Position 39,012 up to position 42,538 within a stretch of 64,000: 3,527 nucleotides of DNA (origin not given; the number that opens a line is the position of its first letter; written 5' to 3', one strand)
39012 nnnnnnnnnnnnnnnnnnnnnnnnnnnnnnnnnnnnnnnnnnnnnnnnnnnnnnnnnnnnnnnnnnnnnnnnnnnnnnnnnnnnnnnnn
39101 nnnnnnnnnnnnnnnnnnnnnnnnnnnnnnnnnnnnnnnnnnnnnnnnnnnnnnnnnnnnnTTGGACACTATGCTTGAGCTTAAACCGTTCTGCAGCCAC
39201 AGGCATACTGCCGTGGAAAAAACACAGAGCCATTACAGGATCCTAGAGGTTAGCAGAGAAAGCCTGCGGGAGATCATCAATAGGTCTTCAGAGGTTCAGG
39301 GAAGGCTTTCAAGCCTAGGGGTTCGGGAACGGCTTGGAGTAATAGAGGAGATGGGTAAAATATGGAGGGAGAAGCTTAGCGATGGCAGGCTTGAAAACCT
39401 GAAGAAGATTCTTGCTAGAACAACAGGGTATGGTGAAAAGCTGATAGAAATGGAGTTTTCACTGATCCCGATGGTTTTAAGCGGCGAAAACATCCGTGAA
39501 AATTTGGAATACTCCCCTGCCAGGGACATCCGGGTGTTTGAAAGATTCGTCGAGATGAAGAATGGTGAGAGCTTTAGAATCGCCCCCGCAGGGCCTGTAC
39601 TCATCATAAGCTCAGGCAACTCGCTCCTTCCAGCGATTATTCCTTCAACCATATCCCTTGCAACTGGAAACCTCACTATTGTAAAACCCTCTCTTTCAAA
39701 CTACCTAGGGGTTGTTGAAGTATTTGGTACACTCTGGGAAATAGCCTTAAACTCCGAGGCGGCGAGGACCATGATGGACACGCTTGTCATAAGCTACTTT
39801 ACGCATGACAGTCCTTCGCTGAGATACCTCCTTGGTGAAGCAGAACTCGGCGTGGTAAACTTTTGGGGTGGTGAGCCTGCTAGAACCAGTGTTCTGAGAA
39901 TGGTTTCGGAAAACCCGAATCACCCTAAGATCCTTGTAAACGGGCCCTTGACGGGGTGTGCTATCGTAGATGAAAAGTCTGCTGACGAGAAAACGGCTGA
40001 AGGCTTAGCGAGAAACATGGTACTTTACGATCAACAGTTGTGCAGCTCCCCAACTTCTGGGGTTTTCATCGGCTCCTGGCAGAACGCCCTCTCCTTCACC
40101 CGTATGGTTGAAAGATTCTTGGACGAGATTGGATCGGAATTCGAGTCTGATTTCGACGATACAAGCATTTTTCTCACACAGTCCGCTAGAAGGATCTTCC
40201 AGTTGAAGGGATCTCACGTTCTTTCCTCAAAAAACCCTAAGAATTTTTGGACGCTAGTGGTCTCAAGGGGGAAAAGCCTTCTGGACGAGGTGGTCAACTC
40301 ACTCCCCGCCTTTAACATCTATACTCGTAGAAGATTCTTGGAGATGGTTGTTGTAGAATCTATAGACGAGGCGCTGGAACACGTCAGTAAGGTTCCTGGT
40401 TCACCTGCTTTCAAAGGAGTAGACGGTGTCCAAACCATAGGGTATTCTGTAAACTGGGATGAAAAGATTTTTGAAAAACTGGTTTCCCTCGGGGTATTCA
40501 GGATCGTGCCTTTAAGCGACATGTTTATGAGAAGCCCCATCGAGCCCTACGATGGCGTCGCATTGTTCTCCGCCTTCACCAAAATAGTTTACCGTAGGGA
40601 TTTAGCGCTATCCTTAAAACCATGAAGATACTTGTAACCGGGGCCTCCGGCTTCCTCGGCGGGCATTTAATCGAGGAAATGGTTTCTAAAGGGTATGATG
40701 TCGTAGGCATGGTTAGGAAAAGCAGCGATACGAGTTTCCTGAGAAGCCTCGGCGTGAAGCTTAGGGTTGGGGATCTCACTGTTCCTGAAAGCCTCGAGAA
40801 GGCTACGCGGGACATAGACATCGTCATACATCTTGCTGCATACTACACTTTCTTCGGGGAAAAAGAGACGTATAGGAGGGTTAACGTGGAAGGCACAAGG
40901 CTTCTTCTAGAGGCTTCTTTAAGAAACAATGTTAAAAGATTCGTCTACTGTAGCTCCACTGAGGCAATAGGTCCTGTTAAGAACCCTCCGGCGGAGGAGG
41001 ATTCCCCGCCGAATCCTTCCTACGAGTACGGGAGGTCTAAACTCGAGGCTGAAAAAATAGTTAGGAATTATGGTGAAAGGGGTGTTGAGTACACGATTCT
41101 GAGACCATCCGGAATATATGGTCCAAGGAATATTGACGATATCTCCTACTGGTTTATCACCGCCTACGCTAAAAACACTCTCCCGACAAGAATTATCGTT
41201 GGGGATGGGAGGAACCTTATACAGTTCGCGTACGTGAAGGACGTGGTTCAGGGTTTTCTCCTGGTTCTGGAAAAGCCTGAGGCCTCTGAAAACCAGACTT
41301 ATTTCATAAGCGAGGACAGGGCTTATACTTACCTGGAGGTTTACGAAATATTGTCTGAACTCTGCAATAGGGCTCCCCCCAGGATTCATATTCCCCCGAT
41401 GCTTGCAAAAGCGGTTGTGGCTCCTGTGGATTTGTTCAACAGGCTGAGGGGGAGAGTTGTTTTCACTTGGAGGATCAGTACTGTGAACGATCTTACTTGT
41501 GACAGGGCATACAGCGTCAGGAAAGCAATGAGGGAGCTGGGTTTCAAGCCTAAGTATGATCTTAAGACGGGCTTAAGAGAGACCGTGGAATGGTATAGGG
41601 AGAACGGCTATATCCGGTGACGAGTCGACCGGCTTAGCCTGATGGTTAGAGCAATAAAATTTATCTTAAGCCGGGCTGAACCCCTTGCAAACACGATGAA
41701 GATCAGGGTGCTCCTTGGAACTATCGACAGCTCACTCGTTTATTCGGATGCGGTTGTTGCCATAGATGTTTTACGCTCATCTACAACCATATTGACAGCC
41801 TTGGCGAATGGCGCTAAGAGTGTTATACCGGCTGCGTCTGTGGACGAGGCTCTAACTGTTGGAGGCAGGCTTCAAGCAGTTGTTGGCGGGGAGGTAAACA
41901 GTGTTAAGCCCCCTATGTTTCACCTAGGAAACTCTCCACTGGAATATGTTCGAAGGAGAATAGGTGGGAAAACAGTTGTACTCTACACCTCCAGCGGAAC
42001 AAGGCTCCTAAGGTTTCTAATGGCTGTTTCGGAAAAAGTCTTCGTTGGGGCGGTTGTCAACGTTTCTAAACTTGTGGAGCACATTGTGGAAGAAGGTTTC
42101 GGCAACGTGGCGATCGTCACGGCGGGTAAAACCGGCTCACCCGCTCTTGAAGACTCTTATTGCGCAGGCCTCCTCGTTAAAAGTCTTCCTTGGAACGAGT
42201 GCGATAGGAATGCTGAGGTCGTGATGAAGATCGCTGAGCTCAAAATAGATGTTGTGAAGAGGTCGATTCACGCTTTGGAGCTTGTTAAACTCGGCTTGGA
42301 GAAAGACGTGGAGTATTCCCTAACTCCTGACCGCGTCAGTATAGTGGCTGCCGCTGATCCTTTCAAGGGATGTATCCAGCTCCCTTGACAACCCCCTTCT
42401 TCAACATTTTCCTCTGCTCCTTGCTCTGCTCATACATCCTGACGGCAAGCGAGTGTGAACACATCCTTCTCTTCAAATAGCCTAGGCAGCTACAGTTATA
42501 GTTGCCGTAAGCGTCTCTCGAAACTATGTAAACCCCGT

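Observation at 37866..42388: LuxE-like / LuxC-like / SDR / ComB-like four-gene operon in an archaeon: candidate novel acid-activation and reduction pathway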

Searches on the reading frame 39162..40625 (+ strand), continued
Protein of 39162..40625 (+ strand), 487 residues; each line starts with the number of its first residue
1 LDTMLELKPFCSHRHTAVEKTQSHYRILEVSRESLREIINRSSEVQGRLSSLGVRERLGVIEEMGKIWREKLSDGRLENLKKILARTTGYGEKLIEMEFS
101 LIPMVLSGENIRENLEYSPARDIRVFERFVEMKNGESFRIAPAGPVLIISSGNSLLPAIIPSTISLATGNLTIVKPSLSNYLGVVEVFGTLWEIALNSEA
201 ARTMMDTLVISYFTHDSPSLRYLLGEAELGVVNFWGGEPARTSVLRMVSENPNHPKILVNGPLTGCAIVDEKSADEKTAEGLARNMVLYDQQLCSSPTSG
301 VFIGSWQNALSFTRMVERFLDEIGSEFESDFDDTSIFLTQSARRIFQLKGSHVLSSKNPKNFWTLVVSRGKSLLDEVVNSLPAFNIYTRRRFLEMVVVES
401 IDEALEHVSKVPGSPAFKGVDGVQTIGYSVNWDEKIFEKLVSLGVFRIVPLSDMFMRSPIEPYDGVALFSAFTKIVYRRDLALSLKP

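Call 85: fold_search(model_id=the predicted structure, library=pdb)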
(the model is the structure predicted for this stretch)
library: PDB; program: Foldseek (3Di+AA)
matches with E <= 10: 1306; with E <= 0.001: 715
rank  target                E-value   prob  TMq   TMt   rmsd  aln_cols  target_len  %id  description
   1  7xc6_A                2.1e-22  1.00  0.76  0.78   4.1       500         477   19  Photobacterium phosphoreum fatty acid reductase complex LuxC-LuxE (released 2022-04-20)
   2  9j0w_C                1.0e-18  1.00  0.67  0.68   6.1       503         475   16  CRYSTAL STRUCTURE OF A NOVEL ALDEHYDE DEHYDROGENASE FROM KLEBSIELLA PNEUMONIAE IN COMPLEX WITH COENZYME (released 2025-07-30)
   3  4iym_C                1.1e-18  1.00  0.65  0.65   6.7       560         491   13  Crystal structure of putative methylmalonate-semialdehyde dehydrogenase from Sinorhizobium meliloti 1021 complexed wit (released 2013-04-03)
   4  3v4c_B                1.1e-18  1.00  0.66  0.64   6.9       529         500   13  Crystal structure of a semialdehyde dehydrogenase from Sinorhizobium meliloti 1021 (released 2011-12-28)
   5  2opx                  1.2e-18  1.00  0.65  0.66   6.1       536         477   13  Crystal Structure of Lactaldehyde Dehydrogenase from Escherichia coli (released 2007-02-20)
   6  3r64_A                1.5e-18  1.00  0.69  0.71   5.8       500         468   13  Crystal structure of a NAD-dependent benzaldehyde dehydrogenase from Corynebacterium glutamicum (released 2011-04-06)
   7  9izv_D                1.5e-18  1.00  0.65  0.68   5.7       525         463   12  Cryo-EM structure of ALDH6A1-Y172H & R535C (released 2024-11-27)
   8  9izu_D                1.5e-18  1.00  0.65  0.68   5.7       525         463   12  Cryo-EM structure of ALDH6A1-P62S (released 2024-11-27)
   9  9dla_C                1.7e-18  1.00  0.69  0.71   5.2       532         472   14  Streptococcus pneumoniae GAPN with NADP+ (released 2025-09-24)
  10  1ky8                  1.7e-18  1.00  0.67  0.66   6.3       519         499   16  Crystal Structure of the Non-phosphorylating glyceraldehyde-3-phosphate Dehydrogenase (released 2003-02-04)
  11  9dla_A                1.8e-18  1.00  0.69  0.70   5.2       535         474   14  Streptococcus pneumoniae GAPN with NADP+ (released 2025-09-24)
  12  3r64_D                2.6e-18  1.00  0.65  0.69   5.8       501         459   12  Crystal structure of a NAD-dependent benzaldehyde dehydrogenase from Corynebacterium glutamicum (released 2011-04-06)
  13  8zcx_B                2.6e-18  1.00  0.65  0.68   6.2       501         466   15  Crystal Structure of a novel Aldehyde Dehydrogenase from Klebsiella pneumoniae (released 2025-05-07)
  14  9j0s_B                4.0e-18  1.00  0.62  0.65   6.6       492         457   15  CRYSTAL STRUCTURE OF A NOVEL ALDEHYDE DEHYDROGENASE FROM KLEBSIELLA PNEUMONIAE WITH LIGAND (released 2025-07-30)
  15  6j75_A                4.2e-18  1.00  0.66  0.67   6.5       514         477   16  Structure of 3,6-anhydro-L-galactose Dehydrogenase (released 2020-01-22)
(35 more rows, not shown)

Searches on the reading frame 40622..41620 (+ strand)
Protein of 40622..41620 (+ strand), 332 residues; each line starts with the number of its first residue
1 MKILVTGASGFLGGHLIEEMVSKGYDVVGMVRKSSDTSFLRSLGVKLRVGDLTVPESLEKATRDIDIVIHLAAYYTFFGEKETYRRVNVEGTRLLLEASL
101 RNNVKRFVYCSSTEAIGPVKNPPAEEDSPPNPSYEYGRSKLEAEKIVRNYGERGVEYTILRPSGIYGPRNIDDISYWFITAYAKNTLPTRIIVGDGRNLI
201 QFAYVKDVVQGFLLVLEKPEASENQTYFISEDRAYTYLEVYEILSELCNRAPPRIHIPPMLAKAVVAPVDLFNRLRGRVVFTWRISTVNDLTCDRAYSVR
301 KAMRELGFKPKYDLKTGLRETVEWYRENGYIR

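Call 3: search_protein_families(library=pfam, proteins=[window:40622-41620:+], max_evalue=1)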
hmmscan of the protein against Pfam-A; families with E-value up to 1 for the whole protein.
window:40622-41620:+ (332 aa): 12 families
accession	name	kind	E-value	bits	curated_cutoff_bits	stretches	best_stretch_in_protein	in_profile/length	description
PF01370.27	Epimerase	-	2.8e-51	174.7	20.9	1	3-227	1-237/240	NAD dependent epimerase/dehydratase family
PF16363.11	GDP_Man_Dehyd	-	1.3e-35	123.8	27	1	4-321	1-332/332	GDP-mannose 4,6 dehydratase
PF01073.25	3Beta_HSD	-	1.2e-34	120.1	22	1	4-241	1-261/280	3-beta hydroxysteroid dehydrogenase/isomerase family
PF07993.18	NAD_binding_4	-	1.5e-23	83.7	20.1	2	56-167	80-209/258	Male sterility protein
PF13460.12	NAD_binding_10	-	3.9e-23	82.7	27.2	1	7-166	1-147/184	NAD(P)H-binding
PF04321.23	RmlD_sub_bind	-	4.4e-21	75.7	27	1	1-239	1-222/287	RmlD substrate binding domain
PF05368.20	NmrA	-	1.6e-12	48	27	1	2-153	4-140/298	NmrA-like family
PF02719.21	Polysacc_synt_2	-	2.3e-08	34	20.2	1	3-119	1-135/293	Polysaccharide biosynthesis protein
PF08659.16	KR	-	0.0039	17.6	22.6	1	3-115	3-139/180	KR domain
PF01113.26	DapB_N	-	0.0051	17.3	25.6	1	1-71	1-74/124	Dihydrodipicolinate reductase, N-terminus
PF02254.24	TrkA_N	-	0.11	13.3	23.8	1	10-62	7-59/116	TrkA-N domain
PF00106.31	adh_short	-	0.11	12.4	26.6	1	3-63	3-69/195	short chain dehydrogenase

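Call 4: search_protein_families(library=ncbifam, proteins=[window:40622-41620:+], max_evalue=1)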
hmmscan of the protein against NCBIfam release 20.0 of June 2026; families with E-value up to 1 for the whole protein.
window:40622-41620:+ (332 aa): 69 families (the best 25 are shown)
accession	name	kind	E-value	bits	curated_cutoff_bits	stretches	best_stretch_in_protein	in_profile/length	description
TIGR03466.1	HpnA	hypoth_equivalog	2e-47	161.7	367.65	1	1-331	1-327/327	hopanoid-associated sugar epimerase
NF052578.1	StrlDmthSdmBMthl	equivalog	2.5e-39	136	600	1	1-331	1-328/328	sterol demethylase protein SdmB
NF042422.1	oxyalk_red_OleD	equivalog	1.2e-38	133.3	580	1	1-324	1-327/329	2-alkyl-3-oxoalkanoate reductase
TIGR01181.1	dTDP_gluc_dehyt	equivalog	2.2e-32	112.4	365.1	1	2-328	1-314/321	dTDP-glucose 4,6-dehydratase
NF042423.1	oxyalk_red_Shew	equivalog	2.2e-32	112.4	580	1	2-319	10-329/331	2-alkyl-3-oxoalkanoate reductase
TIGR04180.1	EDH_00030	hypoth_equivalog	7.2e-29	100.8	475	1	3-222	1-231/297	NAD-dependent 4,6-dehydratase LegB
TIGR01746.1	Thioester-redct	subfamily_domain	8.4e-26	91.1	213.35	1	2-244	1-277/371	thioester reductase domain-containing protein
TIGR01179.1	galE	equivalog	4.1e-25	88.3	262.3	1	2-161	1-172/332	UDP-glucose 4-epimerase GalE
NF005539.0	PRK07201.1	equivalog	5.4e-23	81.6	549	1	1-278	1-299/657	SDR family oxidoreductase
TIGR02197.1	heptose_epim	equivalog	9.1e-18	64.5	274.6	1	3-252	1-264/316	ADP-glyceromanno-heptose 6-epimerase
TIGR01214.1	rmlD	equivalog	3.9e-16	59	224.05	1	2-181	1-166/285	dTDP-4-dehydrorhamnose reductase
NF043036.1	ErythonDh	equivalog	5.4e-16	58.7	325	1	1-154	1-167/321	D-erythronate dehydrogenase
NF004520.0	PRK05865.1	equivalog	1.2e-13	49.8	1509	1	1-207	1-162/854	sugar epimerase family protein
NF007956.0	PRK10675.1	subfamily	2.6e-13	49.8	394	1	1-152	1-165/338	UDP-glucose 4-epimerase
NF007582.0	PRK10217.1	equivalog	5.7e-13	48.7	698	1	2-328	3-334/355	dTDP-glucose 4,6-dehydratase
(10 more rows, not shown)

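Call 40: search_solved_structures(query=window:40622-41620:+, max_evalue=1e-10)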
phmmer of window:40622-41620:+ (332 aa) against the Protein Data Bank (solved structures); distinct sequences matched with E-value up to 1e-10: 67 (the best 60 are shown).
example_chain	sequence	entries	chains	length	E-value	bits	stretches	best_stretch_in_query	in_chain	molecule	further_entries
3wj7_A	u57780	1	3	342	7.3e-33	117.2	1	4-331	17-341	Putative oxidoreductase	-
4zrm_A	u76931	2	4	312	1.4e-27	99.9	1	1-260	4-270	UDP-glucose 4-epimerase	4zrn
8rdg_A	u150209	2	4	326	7.8e-24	87.6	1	1-252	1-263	SDR family NAD(P)-dependent oxidoreductase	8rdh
8rdi_A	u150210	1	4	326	2.6e-23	85.9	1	1-252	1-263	SDR family NAD(P)-dependent oxidoreductase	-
6kv9_A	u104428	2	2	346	1.7e-22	83.2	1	3-247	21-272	MoeE5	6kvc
6jkg_A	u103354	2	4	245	1.2e-21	80.4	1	4-218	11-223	Sterol-4-alpha-carboxylate 3-dehydrogenase, decarboxylating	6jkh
1r66_A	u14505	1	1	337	1.8e-21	79.8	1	1-229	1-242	TDP-glucose-4,6-dehydratase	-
1r6d_A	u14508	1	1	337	3.4e-21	78.9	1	1-229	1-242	TDP-glucose-4,6-dehydratase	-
6wjb_A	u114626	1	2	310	3.7e-21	78.8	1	2-224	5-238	NAD-dependent epimerase/dehydratase family protein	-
6zl6_A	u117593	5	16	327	4.7e-21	78.4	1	1-251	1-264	Epimerase domain-containing protein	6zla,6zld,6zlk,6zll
6zlj_A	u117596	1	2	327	1.7e-20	76.6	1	1-251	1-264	Epimerase domain-containing protein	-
6wj9_A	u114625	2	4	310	3.4e-20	75.6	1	2-224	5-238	NAD-dependent epimerase/dehydratase family protein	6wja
7ys8_A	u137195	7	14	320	3.5e-20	75.5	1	1-215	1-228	UDP-glucose 4-epimerase | UDP-glucose 4-epimerase along with EC 5.1.3.2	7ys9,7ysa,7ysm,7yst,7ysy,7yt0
6dnt_A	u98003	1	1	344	1.6e-19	73.4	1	3-248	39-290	NAD-dependent epimerase/dehydratase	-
3icp_A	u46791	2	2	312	2.2e-19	73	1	1-259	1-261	NAD-dependent epimerase/dehydratase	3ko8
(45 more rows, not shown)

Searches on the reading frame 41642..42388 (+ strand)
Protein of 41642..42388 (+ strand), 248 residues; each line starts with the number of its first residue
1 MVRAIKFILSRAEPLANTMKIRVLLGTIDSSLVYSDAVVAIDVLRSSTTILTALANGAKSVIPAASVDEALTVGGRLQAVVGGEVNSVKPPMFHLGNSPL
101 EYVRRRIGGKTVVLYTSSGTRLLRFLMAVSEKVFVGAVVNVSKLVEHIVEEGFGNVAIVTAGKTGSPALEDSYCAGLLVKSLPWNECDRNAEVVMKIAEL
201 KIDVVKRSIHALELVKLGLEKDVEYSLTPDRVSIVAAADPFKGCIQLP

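Call 3: search_protein_families(library=pfam, proteins=[window:41642-42388:+], max_evalue=1)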
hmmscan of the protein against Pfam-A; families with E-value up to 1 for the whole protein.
window:41642-42388:+ (248 aa): 1 family
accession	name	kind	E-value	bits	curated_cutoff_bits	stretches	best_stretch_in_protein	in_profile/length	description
PF04029.19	2-ph_phosp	-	6.3e-53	179.7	26.4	1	33-236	11-221/226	2-phosphosulpholactate phosphatase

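Call 4: search_protein_families(library=ncbifam, proteins=[window:41642-42388:+], max_evalue=1)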
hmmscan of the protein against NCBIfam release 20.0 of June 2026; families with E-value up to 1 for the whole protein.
window:41642-42388:+ (248 aa): 8 families
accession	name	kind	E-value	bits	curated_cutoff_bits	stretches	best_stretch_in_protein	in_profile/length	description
NF002054.0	PRK00886.1-3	equivalog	2.1e-43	148.5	330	1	28-236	12-228/241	2-phosphosulfolactate phosphatase family protein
NF002057.0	PRK00886.1-6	equivalog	1.8e-42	145.2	235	1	31-236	10-215/228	2-phosphosulfolactate phosphatase family protein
NF002055.0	PRK00886.1-4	equivalog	4e-37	128.1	345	1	19-236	1-226/236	2-phosphosulfolactate phosphatase family protein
NF010700.0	PRK14100.1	equivalog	5e-31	107.8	332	1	20-227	2-213/237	2-phosphosulfolactate phosphatase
TIGR00298.1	TIGR00298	equivalog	1.3e-29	103.6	175.05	1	38-236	2-206/216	2-phosphosulfolactate phosphatase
NF002052.0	PRK00886.1-1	equivalog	5e-28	98.3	440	1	26-236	10-227/239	2-phosphosulfolactate phosphatase family protein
NF002056.0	PRK00886.1-5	equivalog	5.7e-28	97.9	323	1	35-236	18-231/243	2-phosphosulfolactate phosphatase family protein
NF002053.0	PRK00886.1-2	equivalog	3.6e-22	78.9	319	1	35-193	18-177/243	2-phosphosulfolactate phosphatase family protein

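Call 41: search_solved_structures(query=window:41642-42388:+, max_evalue=0.001, show_alignments=1)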
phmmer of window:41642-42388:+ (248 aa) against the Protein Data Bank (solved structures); distinct sequences matched with E-value up to 0.001: 3.
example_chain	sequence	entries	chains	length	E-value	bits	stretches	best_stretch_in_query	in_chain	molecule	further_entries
2yyv_A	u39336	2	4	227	1.5e-35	126.2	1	36-236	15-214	Probable 2-phosphosulfolactate phosphatase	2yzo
1vr0_A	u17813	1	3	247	1.2e-27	100.3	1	19-235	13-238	Probable 2-phosphosulfolactate phosphatase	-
2z0j_A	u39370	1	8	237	2.8e-23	86.1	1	30-227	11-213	Putative uncharacterized protein TTHA1438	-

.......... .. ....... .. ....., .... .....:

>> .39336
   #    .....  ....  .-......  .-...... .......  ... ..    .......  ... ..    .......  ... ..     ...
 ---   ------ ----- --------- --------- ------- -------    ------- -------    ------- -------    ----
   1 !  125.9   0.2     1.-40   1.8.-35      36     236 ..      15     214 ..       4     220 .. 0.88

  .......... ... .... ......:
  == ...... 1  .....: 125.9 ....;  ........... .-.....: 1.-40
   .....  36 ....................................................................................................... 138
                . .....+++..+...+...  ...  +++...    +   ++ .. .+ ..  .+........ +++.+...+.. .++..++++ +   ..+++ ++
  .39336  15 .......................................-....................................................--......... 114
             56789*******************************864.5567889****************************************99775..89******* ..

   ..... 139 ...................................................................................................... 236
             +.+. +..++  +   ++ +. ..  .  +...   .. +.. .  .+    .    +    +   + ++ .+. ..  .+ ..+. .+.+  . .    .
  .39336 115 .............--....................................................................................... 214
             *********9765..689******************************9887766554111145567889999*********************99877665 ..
